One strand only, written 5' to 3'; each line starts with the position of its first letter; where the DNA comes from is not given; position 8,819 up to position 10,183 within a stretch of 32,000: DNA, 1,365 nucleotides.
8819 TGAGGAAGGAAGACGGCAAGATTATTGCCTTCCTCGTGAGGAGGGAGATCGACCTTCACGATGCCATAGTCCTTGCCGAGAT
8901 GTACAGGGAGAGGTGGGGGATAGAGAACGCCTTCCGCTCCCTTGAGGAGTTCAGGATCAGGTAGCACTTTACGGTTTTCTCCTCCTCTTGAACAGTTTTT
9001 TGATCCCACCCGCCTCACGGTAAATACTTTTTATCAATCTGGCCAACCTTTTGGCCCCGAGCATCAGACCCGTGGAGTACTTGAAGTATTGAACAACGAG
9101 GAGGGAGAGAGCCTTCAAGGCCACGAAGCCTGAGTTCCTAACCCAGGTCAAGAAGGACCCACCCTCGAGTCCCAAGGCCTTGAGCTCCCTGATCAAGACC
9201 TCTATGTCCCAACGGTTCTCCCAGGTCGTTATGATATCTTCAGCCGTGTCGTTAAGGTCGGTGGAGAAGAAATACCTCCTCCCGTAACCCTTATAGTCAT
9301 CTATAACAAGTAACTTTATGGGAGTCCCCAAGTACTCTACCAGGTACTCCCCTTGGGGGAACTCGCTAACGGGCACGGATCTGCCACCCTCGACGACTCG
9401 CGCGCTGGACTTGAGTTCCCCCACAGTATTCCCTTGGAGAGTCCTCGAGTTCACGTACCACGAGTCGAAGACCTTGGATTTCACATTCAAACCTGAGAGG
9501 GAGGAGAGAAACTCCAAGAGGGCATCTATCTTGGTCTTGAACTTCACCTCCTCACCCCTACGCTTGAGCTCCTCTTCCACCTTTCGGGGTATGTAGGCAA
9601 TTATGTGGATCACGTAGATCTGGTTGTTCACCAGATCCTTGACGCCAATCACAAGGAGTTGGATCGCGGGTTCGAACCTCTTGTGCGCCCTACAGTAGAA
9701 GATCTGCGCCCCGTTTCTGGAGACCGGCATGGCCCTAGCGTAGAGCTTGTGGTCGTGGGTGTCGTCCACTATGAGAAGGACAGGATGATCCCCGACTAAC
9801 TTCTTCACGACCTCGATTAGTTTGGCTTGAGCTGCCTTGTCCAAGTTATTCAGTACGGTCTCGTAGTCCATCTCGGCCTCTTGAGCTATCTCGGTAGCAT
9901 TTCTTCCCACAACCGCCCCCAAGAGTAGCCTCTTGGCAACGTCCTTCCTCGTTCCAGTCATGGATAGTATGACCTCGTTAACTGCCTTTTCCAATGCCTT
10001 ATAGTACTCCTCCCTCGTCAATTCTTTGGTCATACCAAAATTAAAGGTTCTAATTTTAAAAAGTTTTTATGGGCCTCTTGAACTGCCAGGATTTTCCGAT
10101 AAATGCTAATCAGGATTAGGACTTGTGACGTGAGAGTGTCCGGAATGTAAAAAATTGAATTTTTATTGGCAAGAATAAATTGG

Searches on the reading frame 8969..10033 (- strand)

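Call 68: search_protein_families(library=pfam, proteins=[window:8969-10033:-], max_evalue=0.01)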
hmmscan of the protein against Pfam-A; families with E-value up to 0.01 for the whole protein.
window:8969-10033:- (354 aa): 3 families
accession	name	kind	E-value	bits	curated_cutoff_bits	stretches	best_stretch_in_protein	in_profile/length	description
PF04693.18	DDE_Tnp_2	-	3.1e-181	602.3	20.2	1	1-326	1-327/327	Archaeal putative transposase ISC1217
PF13546.12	DDE_5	-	0.0046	17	27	0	66-204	59-205/272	DDE superfamily endonuclease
PF01609.27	DDE_Tnp_1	-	0.0088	16.3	23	0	83-312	76-199/200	Transposase DDE domain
